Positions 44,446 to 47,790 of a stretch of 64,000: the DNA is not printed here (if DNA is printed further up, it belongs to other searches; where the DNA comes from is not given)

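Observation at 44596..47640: PilB/GspE ATPase composed of two complete tandem N-domain + ATPase modules, with a 59-nt perfectly identical segment across the two Walker A regions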

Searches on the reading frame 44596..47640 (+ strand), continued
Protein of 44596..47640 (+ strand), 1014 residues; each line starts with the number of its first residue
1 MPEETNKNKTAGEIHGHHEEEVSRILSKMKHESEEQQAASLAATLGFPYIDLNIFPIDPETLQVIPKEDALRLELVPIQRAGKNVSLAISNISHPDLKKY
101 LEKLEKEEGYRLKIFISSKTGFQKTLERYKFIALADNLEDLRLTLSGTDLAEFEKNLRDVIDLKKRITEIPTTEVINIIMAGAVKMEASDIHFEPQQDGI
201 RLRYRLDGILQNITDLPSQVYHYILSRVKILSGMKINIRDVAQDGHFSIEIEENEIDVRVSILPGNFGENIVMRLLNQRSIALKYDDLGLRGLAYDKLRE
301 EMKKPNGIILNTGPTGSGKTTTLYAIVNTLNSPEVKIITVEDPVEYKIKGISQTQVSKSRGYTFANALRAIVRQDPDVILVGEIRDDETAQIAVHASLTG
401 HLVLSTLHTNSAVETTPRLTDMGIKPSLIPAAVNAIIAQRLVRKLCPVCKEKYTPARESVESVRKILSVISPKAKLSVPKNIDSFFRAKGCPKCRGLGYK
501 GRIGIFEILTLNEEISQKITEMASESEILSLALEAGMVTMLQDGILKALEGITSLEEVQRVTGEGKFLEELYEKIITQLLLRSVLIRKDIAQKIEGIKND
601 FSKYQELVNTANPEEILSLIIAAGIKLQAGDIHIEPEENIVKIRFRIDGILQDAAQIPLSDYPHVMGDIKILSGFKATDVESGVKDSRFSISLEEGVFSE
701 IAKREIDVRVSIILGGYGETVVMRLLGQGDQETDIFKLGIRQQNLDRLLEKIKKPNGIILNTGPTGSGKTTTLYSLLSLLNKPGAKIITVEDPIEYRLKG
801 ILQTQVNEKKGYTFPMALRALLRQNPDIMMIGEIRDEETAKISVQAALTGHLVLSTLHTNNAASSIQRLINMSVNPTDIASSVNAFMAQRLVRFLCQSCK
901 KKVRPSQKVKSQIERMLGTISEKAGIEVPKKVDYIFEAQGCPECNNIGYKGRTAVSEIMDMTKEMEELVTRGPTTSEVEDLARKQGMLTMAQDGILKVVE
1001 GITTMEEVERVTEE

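Call 17: find_encoding_contigs(protein=window:44596-47637:+, flank=10000, max_places=10)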
Protein window:44596-47637:+ (1014 aa): 24 contigs read that carry it; 7 places shown.
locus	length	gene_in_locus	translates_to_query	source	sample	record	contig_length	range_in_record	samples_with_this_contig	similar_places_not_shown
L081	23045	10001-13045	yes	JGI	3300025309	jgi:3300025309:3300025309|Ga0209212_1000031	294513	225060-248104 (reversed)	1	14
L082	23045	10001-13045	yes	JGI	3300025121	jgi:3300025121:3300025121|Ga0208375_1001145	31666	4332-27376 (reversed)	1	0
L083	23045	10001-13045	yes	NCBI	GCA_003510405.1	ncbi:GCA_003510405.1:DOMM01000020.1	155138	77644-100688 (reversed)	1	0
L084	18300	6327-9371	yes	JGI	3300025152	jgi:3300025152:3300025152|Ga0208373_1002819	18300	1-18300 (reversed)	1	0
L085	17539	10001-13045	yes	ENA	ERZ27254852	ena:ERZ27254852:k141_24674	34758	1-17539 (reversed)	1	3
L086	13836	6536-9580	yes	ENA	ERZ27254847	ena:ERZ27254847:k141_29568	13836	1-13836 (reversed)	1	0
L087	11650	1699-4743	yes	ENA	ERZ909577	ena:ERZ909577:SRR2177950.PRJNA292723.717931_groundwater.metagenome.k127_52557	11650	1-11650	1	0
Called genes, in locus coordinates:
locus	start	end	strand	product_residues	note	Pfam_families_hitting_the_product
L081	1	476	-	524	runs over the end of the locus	-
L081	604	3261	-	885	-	PF02739:5_3_exonuc_N, PF01367:5_3_exonuc, PF01612:DNA_pol_A_exo1, PF22619:DNA_polI_exo1, PF00476:DNA_pol_A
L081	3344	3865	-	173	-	PF02367:TsaE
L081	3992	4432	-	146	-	-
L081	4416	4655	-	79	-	-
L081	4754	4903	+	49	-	-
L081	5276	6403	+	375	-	-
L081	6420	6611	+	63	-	-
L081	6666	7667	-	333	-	PF00150:Cellulase (weak), PF02449:Glyco_hydro_42 (faint)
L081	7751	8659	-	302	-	-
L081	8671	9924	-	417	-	PF00232:Glyco_hydro_1, PF00150:Cellulase (weak), PF00232:Glyco_hydro_1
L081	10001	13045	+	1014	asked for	PF00004:AAA (faint), PF05157:MshEN, PF04851:ResIII (faint), PF00437:T2SSE, PF13662:Toprim_4 (faint), PF25199:nSTAND_NTPase5 (faint), PF00005:ABC_tran (faint), PF00437:T2SSE, +7 more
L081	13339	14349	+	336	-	PF06068:TIP49 (faint), PF13173:AAA_14 (faint), PF05496:RuvB_N, PF00004:AAA, PF07728:AAA_5, PF17864:AAA_lid_4, PF05491:WHD_RuvB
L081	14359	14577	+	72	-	-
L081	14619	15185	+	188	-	PF03703:bPH_2 (weak)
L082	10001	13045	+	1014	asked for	PF00004:AAA (faint), PF05157:MshEN, PF04851:ResIII (faint), PF00437:T2SSE, PF13662:Toprim_4 (faint), PF25199:nSTAND_NTPase5 (faint), PF00005:ABC_tran (faint), PF00437:T2SSE, +7 more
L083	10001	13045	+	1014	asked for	PF00004:AAA (faint), PF05157:MshEN, PF04851:ResIII (faint), PF00437:T2SSE, PF13662:Toprim_4 (faint), PF25199:nSTAND_NTPase5 (faint), PF00005:ABC_tran (faint), PF00437:T2SSE, +7 more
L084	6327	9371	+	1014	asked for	PF00004:AAA (faint), PF05157:MshEN, PF04851:ResIII (faint), PF00437:T2SSE, PF13662:Toprim_4 (faint), PF25199:nSTAND_NTPase5 (faint), PF00005:ABC_tran (faint), PF00437:T2SSE, +7 more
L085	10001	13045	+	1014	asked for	PF00004:AAA (faint), PF05157:MshEN, PF04851:ResIII (faint), PF00437:T2SSE, PF13662:Toprim_4 (faint), PF25199:nSTAND_NTPase5 (faint), PF00005:ABC_tran (faint), PF00437:T2SSE, +7 more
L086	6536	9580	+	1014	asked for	PF00004:AAA (faint), PF05157:MshEN, PF04851:ResIII (faint), PF00437:T2SSE, PF13662:Toprim_4 (faint), PF25199:nSTAND_NTPase5 (faint), PF00005:ABC_tran (faint), PF00437:T2SSE, +7 more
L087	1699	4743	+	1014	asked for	PF00004:AAA (faint), PF05157:MshEN, PF04851:ResIII (faint), PF00437:T2SSE, PF13662:Toprim_4 (faint), PF25199:nSTAND_NTPase5 (faint), PF00005:ABC_tran (faint), PF00437:T2SSE, +7 more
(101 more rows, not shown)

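Call 27: search_protein_representatives(protein=window:44596-47637:+)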
Query: 1014 residues. Proteins with E-value up to 0.001 (for the whole library): 57909; up to 1e-10: 36875; up to 1e-30: 15967. The best 150 are listed.
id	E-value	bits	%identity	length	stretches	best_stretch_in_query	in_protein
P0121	0.0e+00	1102.5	52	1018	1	25-1014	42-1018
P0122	0.0e+00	1069.7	50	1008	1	20-1014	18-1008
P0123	7.4e-287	970.7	43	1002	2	26-877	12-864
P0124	2.4e-272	922.7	47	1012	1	12-1012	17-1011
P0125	5.6e-253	858.6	44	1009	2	27-592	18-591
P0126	8.8e-252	854.7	43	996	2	26-660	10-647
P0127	5.4e-251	852.1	45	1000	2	21-587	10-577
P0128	1.2e-245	834.4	43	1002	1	6-1011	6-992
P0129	2.4e-236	803.6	42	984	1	31-1003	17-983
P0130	1.3e-235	801.1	44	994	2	21-569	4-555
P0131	1.4e-233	794.4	41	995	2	21-605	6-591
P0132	1.6e-228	777.7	56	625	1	125-748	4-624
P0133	3.4e-226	770.0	40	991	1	26-1012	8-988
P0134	1.5e-215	734.8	40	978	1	30-1004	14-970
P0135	2.2e-176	605.2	42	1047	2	172-562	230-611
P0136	2.6e-171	588.4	50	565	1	25-564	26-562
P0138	2.9e-156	538.6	44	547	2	703-1014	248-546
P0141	2.2e-149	515.8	48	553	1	19-563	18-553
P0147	1.2e-143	496.8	44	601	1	19-576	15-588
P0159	5.9e-134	464.8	47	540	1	544-1012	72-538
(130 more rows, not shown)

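Call 43: list_cluster_members(proteins=[P0130, P0131, P0135, P0136, P0159, P0141, P0147, P0123, P0013, P0127])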
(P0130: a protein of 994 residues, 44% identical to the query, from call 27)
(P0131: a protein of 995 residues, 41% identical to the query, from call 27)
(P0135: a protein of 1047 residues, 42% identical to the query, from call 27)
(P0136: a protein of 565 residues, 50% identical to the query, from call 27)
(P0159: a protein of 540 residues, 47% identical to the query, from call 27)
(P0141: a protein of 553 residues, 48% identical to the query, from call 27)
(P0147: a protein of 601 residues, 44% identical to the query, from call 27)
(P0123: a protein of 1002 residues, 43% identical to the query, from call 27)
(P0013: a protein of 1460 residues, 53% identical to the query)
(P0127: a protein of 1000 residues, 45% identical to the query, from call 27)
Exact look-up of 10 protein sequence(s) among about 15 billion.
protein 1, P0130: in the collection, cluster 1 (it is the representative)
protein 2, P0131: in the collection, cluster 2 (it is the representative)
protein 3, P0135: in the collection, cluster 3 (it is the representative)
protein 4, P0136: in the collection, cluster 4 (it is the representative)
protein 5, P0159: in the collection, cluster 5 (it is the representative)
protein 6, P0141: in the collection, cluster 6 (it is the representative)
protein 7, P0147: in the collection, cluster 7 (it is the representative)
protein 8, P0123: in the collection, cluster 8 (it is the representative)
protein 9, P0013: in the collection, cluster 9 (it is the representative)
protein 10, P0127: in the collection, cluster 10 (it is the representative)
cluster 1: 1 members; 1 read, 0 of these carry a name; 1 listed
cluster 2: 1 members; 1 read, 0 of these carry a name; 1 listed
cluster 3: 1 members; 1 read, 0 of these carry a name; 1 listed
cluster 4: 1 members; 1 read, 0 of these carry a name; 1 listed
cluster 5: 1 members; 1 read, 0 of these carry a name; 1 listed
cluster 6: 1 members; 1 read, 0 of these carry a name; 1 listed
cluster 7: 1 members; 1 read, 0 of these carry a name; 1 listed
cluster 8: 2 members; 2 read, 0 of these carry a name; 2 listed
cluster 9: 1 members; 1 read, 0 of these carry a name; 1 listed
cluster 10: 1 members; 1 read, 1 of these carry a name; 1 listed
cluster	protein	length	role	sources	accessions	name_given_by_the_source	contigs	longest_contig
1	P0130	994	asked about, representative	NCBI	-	-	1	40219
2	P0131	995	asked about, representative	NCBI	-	-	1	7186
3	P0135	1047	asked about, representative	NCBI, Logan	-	-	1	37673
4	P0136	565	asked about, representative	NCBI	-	-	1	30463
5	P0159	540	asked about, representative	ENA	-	-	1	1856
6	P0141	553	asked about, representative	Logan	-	-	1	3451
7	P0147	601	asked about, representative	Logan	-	-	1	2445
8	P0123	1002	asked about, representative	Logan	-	-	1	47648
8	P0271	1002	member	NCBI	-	-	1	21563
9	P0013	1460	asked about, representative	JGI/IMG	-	-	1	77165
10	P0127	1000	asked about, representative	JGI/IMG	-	type II secretory ATPase GspE/PulE/Tfp pilus assembly ATPase PilB-like protein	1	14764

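Call 44: find_encoding_contigs(protein=P0013, flank=8000, max_places=3)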
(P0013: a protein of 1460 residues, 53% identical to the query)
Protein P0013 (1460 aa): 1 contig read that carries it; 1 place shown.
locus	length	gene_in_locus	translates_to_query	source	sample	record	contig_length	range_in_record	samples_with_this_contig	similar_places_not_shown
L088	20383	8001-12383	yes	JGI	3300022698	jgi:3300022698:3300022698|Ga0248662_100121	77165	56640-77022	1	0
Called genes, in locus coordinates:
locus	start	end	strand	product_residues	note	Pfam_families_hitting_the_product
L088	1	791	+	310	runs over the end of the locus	PF01435:Peptidase_M48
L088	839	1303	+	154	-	-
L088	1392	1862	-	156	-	-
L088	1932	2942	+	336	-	PF06068:TIP49 (faint), PF05496:RuvB_N, PF01078:Mg_chelatase (faint), PF13191:AAA_16 (faint), PF00004:AAA, PF07728:AAA_5, PF17864:AAA_lid_4, PF05491:WHD_RuvB, +1 more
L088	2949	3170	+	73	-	-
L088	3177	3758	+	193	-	PF03703:bPH_2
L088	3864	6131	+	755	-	PF00932:LTD, PF18911:PKD_4, PF00801:PKD, PF00932:LTD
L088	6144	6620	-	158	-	PF02367:TsaE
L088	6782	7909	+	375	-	PF01368:DHH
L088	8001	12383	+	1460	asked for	PF01935:DUF87 (faint), PF05157:MshEN (weak), PF03215:Rad17 (faint), PF14532:Sigma54_activ_2 (faint), PF16796:Microtub_bd (faint), PF00437:T2SSE, PF00004:AAA (faint), PF00437:T2SSE, +23 more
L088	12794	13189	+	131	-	PF09685:MamF_MmsF (weak)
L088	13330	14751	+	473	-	PF00224:PK, PF03328:HpcH_HpaI (weak), PF02887:PK_C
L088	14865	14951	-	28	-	-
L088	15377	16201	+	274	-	PF22660:RS_preATP-grasp-like, PF02222:ATP-grasp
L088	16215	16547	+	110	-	PF17769:PurK_C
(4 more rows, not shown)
